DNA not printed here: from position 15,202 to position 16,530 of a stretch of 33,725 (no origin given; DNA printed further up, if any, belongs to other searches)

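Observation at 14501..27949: Complete four-component corrinoid methyl-transfer system, split across two divergent operons inside an oxygenase-rich cyclitol/sugar catabolic cluster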

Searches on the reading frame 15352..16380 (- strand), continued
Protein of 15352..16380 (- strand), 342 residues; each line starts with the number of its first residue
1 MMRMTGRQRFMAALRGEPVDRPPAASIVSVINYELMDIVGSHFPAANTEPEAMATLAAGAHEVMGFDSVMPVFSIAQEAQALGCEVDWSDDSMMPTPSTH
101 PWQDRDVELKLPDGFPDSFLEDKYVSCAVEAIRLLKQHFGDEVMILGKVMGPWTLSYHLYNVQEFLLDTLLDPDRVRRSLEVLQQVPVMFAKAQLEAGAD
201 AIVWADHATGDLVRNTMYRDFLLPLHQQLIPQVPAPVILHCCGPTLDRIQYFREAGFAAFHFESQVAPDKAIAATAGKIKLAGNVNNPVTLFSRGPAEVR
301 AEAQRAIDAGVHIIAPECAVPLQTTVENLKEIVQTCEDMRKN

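Call 38: search_protein_families(library=ncbifam, proteins=[L039:12919-14070:+, L046:3215-4420:+, L046:8395-9513:+, L039:11861-12859:+, L039:9016-9981:+, L037:8873-9928:+, L039:14095-15348:+, L037:14656-15648:-, L037:15748-17277:-, L037:17314-18114:-], max_evalue=1e-8)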
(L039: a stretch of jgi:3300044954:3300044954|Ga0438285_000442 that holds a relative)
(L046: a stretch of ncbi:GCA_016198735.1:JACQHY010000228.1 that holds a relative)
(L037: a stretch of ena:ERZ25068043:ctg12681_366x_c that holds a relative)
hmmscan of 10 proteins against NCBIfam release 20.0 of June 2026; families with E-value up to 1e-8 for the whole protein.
L039:12919-14070:+ (383 aa): 1 family
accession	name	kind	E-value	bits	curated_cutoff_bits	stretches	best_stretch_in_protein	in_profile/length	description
NF004889.0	PRK06252.1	subfamily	8.6e-09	34.8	244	0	186-347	152-306/340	methylcobalamin:coenzyme M methyltransferase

L046:3215-4420:+ (401 aa): 0 families

L046:8395-9513:+ (372 aa): 3 families
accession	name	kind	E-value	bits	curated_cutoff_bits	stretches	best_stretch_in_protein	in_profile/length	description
NF040654.1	MtaA_Meth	equivalog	1.2e-10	40.8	400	1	171-360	153-331/337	methylcobamide:CoM methyltransferase MtaA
TIGR01463.1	mtaA_cmuA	subfamily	1.6e-10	40.8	235.4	1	227-362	207-336/340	MtaA/CmuA family methyltransferase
NF004889.0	PRK06252.1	subfamily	7.1e-10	38.4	244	1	222-363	203-335/340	methylcobalamin:coenzyme M methyltransferase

L039:11861-12859:+ (332 aa): 21 families
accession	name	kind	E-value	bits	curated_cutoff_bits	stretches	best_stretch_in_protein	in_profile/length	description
NF009714.1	PRK13243.1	equivalog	2.2e-73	247.5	455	1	40-321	40-327/332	glyoxylate reductase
TIGR01327.1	PGDH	equivalog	3.8e-72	243.7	454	1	20-321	15-315/525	phosphoglycerate dehydrogenase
NF005069.0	PRK06487.1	equivalog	5.6e-54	183.3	448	1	15-316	18-319/320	2-hydroxyacid dehydrogenase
NF011938.0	PRK15409.1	equivalog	4.2e-53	180.5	492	1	35-321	35-323/324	glyoxylate/hydroxypyruvate reductase GhrB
NF005387.0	PRK06932.1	equivalog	1.4e-47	162.2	492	1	37-303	36-306/314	2-hydroxyacid dehydrogenase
NF008759.0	PRK11790.1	equivalog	4.6e-46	157.3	404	1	55-319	65-330/410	phosphoglycerate dehydrogenase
NF006263.0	PRK08410.1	equivalog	7.6e-46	156.9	389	1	34-308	31-308/311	D-2-hydroxyacid dehydrogenase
NF041369.1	Dhydh_Halo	equivalog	1.2e-39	136.4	400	1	74-315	63-303/305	D-2-hydroxyacid dehydrogenase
NF000492.1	vanH_gen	exception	4.1e-39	134.5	540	1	68-301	68-305/312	D-lactate dehydrogenase VanH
NF000371.1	vanH_Agroup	exception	6.5e-32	111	700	1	68-305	73-314/322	VanH-A/VanH-Pt family D-lactate dehydrogenase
NF006374.0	PRK08605.1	subfamily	9.8e-30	103.7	356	1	71-309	74-324/332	D-lactate dehydrogenase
NF005750.0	PRK07574.1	equivalog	1.7e-29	103.1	329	1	22-306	65-355/386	NAD-dependent formate dehydrogenase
NF000128.1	vanH-Sc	exception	3.8e-29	101.9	650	1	28-293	47-317/337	D-lactate dehydrogenase VanH-Sc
NF000112.1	vanH-Amyco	exception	7.4e-29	101.1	625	1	55-299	82-332/348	VanH-AOV family D-lactate dehydrogenase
NF000004.1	vanH-D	exception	1.1e-27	97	550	1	68-290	74-300/323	D-lactate dehydrogenase VanH-D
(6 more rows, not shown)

L039:9016-9981:+ (321 aa): 21 families
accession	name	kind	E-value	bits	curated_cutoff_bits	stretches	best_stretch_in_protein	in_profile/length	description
TIGR01327.1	PGDH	equivalog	6.3e-90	302.4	454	1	35-315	34-311/525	phosphoglycerate dehydrogenase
NF009714.1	PRK13243.1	equivalog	2.2e-66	224.5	455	1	52-318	56-326/332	glyoxylate reductase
NF005069.0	PRK06487.1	equivalog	2.8e-55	187.6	448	1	44-297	50-303/320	2-hydroxyacid dehydrogenase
NF005387.0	PRK06932.1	equivalog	4.2e-49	167.2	492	1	44-288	46-293/314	2-hydroxyacid dehydrogenase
NF008759.0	PRK11790.1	equivalog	2.5e-48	164.8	404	1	38-293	51-305/410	phosphoglycerate dehydrogenase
NF011938.0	PRK15409.1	equivalog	1.1e-47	162.7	492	1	45-318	49-322/324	glyoxylate/hydroxypyruvate reductase GhrB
NF006263.0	PRK08410.1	equivalog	4.8e-47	160.9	389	1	44-296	44-298/311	D-2-hydroxyacid dehydrogenase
NF005750.0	PRK07574.1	equivalog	1.4e-44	152.7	329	1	56-294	107-346/386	NAD-dependent formate dehydrogenase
NF006374.0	PRK08605.1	subfamily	1.2e-38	133.1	356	1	64-307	70-324/332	D-lactate dehydrogenase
NF041369.1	Dhydh_Halo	equivalog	1.2e-38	133.1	400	1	72-287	64-277/305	D-2-hydroxyacid dehydrogenase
NF000492.1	vanH_gen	exception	4.1e-35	121.3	540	1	64-262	67-255/312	D-lactate dehydrogenase VanH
NF001309.0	PRK00257.1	equivalog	1.2e-34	120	434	1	131-303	106-276/379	4-phosphoerythronate dehydrogenase PdxB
NF000128.1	vanH-Sc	exception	2.4e-29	102.5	650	1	64-262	87-275/337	D-lactate dehydrogenase VanH-Sc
NF005027.0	PRK06436.1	equivalog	1.9e-27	96.2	261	1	67-303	53-274/303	2-hydroxyacid dehydrogenase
NF000112.1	vanH-Amyco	exception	3.1e-27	95.8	625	1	65-262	97-284/348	VanH-AOV family D-lactate dehydrogenase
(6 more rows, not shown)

L037:8873-9928:+ (351 aa): 5 families
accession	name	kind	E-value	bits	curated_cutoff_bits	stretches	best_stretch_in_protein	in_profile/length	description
NF007504.0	PRK10098.1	equivalog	4.5e-82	275.6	336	1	4-347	7-347/360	malate/lactate/ureidoglycolate dehydrogenase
NF040650.1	sulfolac_dhydr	equivalog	2.2e-60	204.6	500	1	14-337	13-326/339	L-sulfolactate dehydrogenase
TIGR03175.1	AllD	equivalog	9.2e-53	179.6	496.2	1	6-336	5-330/349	ureidoglycolate dehydrogenase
NF011599.0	PRK15025.1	equivalog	4.6e-52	177.3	356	1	4-336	3-330/349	ureidoglycolate dehydrogenase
NF009750.0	PRK13260.1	equivalog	2.5e-34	118.9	316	1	17-337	16-329/332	3-dehydro-L-gulonate 2-dehydrogenase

L039:14095-15348:+ (417 aa): 6 families
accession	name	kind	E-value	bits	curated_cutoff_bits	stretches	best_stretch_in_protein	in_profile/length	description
TIGR02993.1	ectoine_eutD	equivalog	6.9e-19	68.2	613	1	129-407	105-385/391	ectoine hydrolase DoeA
NF040821.1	dipep_PepQ_Arch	equivalog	3.5e-15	55.8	630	1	166-407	105-343/346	Xaa-Pro dipeptidase PepQ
NF038259.1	ectoine_DoeA_2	exception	6.9e-12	44.8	575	0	126-402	97-376/386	ectoine hydrolase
NF007310.0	PRK09795.1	equivalog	3.2e-11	42.7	393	1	171-402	118-348/361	aminopeptidase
TIGR00500.1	met_pdase_I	equivalog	7.1e-11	42.1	171.35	0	242-378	77-203/247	type I methionyl aminopeptidase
NF011174.0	PRK14576.1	subfamily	6.9e-10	38.3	487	0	133-405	130-397/405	putative endopeptidase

L037:14656-15648:- (330 aa): 21 families
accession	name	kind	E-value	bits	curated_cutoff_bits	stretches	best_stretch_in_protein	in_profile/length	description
NF009714.1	PRK13243.1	equivalog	9e-68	229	455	1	41-322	40-328/332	glyoxylate reductase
TIGR01327.1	PGDH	equivalog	4.3e-67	227.1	454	1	23-325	17-319/525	phosphoglycerate dehydrogenase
NF005069.0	PRK06487.1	equivalog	8.7e-56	189.3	448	1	24-310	26-314/320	2-hydroxyacid dehydrogenase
NF011938.0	PRK15409.1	equivalog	1.6e-54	185.1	492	1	43-321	42-323/324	glyoxylate/hydroxypyruvate reductase GhrB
NF005387.0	PRK06932.1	equivalog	2.5e-48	164.6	492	1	37-304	35-307/314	2-hydroxyacid dehydrogenase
NF006263.0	PRK08410.1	equivalog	5e-42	144.4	389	1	37-308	33-308/311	D-2-hydroxyacid dehydrogenase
NF041369.1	Dhydh_Halo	equivalog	7.5e-42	143.6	400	1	76-303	64-291/305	D-2-hydroxyacid dehydrogenase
NF000492.1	vanH_gen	exception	4.6e-41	140.9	540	1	69-302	68-306/312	D-lactate dehydrogenase VanH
NF008759.0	PRK11790.1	equivalog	4.8e-40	137.5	404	1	57-308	66-318/410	phosphoglycerate dehydrogenase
NF005750.0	PRK07574.1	equivalog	1.3e-34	119.9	329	1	59-296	106-346/386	NAD-dependent formate dehydrogenase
NF000371.1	vanH_Agroup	exception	3e-33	115.4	700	1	68-304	72-313/322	VanH-A/VanH-Pt family D-lactate dehydrogenase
NF000128.1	vanH-Sc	exception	7.8e-31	107.4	650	1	70-265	89-276/337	D-lactate dehydrogenase VanH-Sc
NF000112.1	vanH-Amyco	exception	5e-30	104.9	625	1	69-302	97-335/348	VanH-AOV family D-lactate dehydrogenase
NF000004.1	vanH-D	exception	3.8e-29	101.8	550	1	68-265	73-262/323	D-lactate dehydrogenase VanH-D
NF000151.1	vanH-Ac1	exception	2.2e-28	99.6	750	1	69-303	104-344/351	D-lactate dehydrogenase VanH-Ac1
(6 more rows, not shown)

L037:15748-17277:- (509 aa): 5 families
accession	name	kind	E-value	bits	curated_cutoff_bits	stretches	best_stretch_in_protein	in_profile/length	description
NF002550.0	PRK02106.1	subfamily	3.6e-121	405.4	605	2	3-307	6-309/563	choline dehydrogenase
TIGR03970.1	mycofact_MftG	equivalog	8.4e-109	364.7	387.45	1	4-503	2-484/487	mycofactocin dehydrogenase MftG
TIGR01810.1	betA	equivalog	1.7e-108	363.6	732.1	2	4-326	1-320/532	choline dehydrogenase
TIGR04542.1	GMC_mycofac_2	equivalog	4.2e-47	161.1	400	1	4-281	1-243/425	mycofactocin system GMC family oxidoreductase MftG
NF038210.1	GMC_mycofac_3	equivalog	4e-22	78.7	300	1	6-109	2-93/418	mycofactocin system GMC family oxidoreductase MftG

L037:17314-18114:- (266 aa): 2 families
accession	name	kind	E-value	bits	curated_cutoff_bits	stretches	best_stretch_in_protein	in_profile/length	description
NF052437.1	MPhHdxlPhnYGIM8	equivalog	3.4e-14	52.9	500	1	2-227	5-214/260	methylphosphonate hydroxylase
TIGR02408.1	ectoine_ThpD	equivalog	3.2e-13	49.7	336.5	1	2-228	17-249/277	ectoine hydroxylase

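Call 47: search_dna_similar(query=window:15352-16380:-, collection=plasmids, mode=protein, max_rows=25)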
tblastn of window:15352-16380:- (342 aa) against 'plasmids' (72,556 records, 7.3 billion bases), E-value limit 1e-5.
Records with a match: 15; places in all: 16; records where one place covers at least 80% of the query: 13.
Best place of each record, by identity: <60% 15.
By first word of the organism name: Subdoligranulum 2; Haladaptatus 2; Halorussus 2; Escherichia 2; Halopiger 1; Natronorubrum 1; Haloterrigena 1; Methylorubrum 1; Candidatus 1; Acetoanaerobium 1; and 1 more.
By predicted mobility (MOB-suite, as given by PLSDB): non-mobilizable 12; mobilizable 2; conjugative 1.
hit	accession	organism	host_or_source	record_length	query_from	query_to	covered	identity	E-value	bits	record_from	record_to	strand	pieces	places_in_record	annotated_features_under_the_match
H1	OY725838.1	Subdoligranulum variabile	-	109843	8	329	94%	27.0%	6e-10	68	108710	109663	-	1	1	record has no annotation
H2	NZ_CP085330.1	Haladaptatus salinisoli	cell culture,saline soil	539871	10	341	97%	25.7%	1e-7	61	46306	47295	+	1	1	hemE: uroporphyrinogen decarboxylase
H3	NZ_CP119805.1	Halorussus lipolyticus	cell culture,coastal saline-alkali land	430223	10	338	96%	25.9%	2e-7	61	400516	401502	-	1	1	hemE: uroporphyrinogen decarboxylase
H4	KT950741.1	Escherichia coli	-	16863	3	340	99%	24.9%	9e-12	74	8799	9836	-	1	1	cmuA: CmuA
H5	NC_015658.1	Halopiger xanaduensis SH-6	sediment of Lake Shangmatala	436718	5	338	98%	25.1%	6e-10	68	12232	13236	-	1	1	hemE: uroporphyrinogen decarboxylase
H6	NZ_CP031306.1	Natronorubrum bangense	Cell culture,The Bange salt-alkaline ...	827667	2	337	98%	24.9%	3e-7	60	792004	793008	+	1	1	hemE: uroporphyrinogen decarboxylase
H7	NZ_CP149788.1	Haloterrigena sp. KLK7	cell culture,salt lake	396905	10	338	96%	25.4%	1e-6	58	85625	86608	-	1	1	hemE: uroporphyrinogen decarboxylase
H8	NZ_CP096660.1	Halorussus limi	cell culture,saline soil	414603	10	338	96%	24.5%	1e-7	61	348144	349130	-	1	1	hemE: uroporphyrinogen decarboxylase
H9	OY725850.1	Subdoligranulum variabile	-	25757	2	328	96%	24.3%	1e-9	67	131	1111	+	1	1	record has no annotation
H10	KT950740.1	Escherichia coli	-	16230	3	340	99%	23.5%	1e-9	67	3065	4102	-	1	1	cmuA: CmuA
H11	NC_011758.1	Methylorubrum extorquens CM4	-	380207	3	340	99%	23.5%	1e-9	67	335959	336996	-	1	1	MtaA/CmuA family methyltransferase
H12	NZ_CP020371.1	Candidatus Thiodictyon syntrophicum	meromictic lake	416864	52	333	82%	28.1%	9e-17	89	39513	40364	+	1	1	uroporphyrinogen decarboxylase family protein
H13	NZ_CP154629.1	Acetoanaerobium noterae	cell culture,Sludge of a digestion ...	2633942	4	333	96%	21.9%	1e-12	76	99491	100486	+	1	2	none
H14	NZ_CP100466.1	Halomicrococcus gelatinilyticus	cell culture,sediment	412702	135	341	61%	27.6%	2e-6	57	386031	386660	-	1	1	hemE: uroporphyrinogen decarboxylase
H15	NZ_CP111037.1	Haladaptatus caseinilyticus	cell culture,sediment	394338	135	341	61%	27.3%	4e-7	59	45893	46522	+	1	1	hemE: uroporphyrinogen decarboxylase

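Call 63: search_protein_families(library=pfam, proteins=[L070:3611-4525:+, L070:6076-7110:+, L070:8120-9877:+, L070:13356-14255:+, L070:19119-19883:+, L070:7377-8123:+, L070:365-1375:+, L070:1463-2491:+])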
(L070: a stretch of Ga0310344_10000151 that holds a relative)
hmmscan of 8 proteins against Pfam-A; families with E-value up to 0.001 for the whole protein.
L070:3611-4525:+ (304 aa): 1 family
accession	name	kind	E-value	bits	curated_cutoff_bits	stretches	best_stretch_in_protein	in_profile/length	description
PF01261.30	AP_endonuc_2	-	5.3e-43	147.9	31.1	1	28-278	2-231/249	Xylose isomerase-like TIM barrel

L070:6076-7110:+ (344 aa): 3 families
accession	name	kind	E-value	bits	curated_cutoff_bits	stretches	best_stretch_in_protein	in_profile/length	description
PF22725.1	GFO_IDH_MocA_C3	-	2.5e-23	82.9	27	1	136-248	4-123/124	GFO/IDH/MocA C-terminal domain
PF01408.29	GFO_IDH_MocA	-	1.7e-22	80.8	24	1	15-122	10-117/120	Oxidoreductase family, NAD-binding Rossmann fold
PF02894.22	GFO_IDH_MocA_C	-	6.1e-15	56.1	22.9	1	137-342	1-216/218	Oxidoreductase family, C-terminal alpha/beta domain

L070:8120-9877:+ (585 aa): 2 families
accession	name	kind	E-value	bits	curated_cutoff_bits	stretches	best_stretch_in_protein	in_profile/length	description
PF00920.27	ILVD_EDD_N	-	1.9e-116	389.1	27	1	39-350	1-316/316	Dihydroxy-acid/6-phosphogluconate dehydratase N-terminal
PF24877.1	ILV_EDD_C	-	2.3e-61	207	27.7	1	361-554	2-191/191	Dihydroxy-acid/6-phosphogluconate dehydratase C-terminal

L070:13356-14255:+ (299 aa): 1 family
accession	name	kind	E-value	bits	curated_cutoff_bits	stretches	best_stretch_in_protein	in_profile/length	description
PF01261.30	AP_endonuc_2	-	1.3e-26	94.2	31.1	1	44-290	6-247/249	Xylose isomerase-like TIM barrel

L070:19119-19883:+ (254 aa): 1 family
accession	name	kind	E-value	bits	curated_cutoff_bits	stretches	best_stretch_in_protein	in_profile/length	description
PF02633.19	Creatininase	-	3e-26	92.8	31.3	1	17-244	1-237/238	Creatinine amidohydrolase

L070:7377-8123:+ (248 aa): 1 family
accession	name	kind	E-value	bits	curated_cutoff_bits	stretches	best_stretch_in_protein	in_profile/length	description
PF02585.22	PIG-L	-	3.2e-25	89.5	28.2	1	8-137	1-128/129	GlcNAc-PI de-N-acetylase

L070:365-1375:+ (336 aa): 2 families
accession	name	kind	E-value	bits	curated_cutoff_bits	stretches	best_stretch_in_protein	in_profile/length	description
PF00809.28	Pterin_bind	-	3.8e-27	95.9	25.5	1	66-289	1-244/244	Pterin binding enzyme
PF03599.22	CdhD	-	1.4e-05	24.5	24.8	1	112-244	78-197/387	CO dehydrogenase/acetyl-CoA synthase delta subunit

L070:1463-2491:+ (342 aa): 4 families
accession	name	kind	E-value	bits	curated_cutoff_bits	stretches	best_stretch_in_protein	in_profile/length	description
PF08240.17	ADH_N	-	3.4e-26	91.9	23.5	1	25-136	3-104/104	Alcohol dehydrogenase GroES-like domain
PF00107.32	ADH_zinc_N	-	9.5e-24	84.2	31.8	1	176-287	1-111/129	Zinc-binding dehydrogenase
PF16912.11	Glu_dehyd_C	-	1.6e-07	31.5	34.9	1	167-328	32-200/211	Glucose dehydrogenase C-terminus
PF13602.12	ADH_zinc_N_2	-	1.8e-05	26.1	27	1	208-329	1-123/134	Zinc-binding dehydrogenase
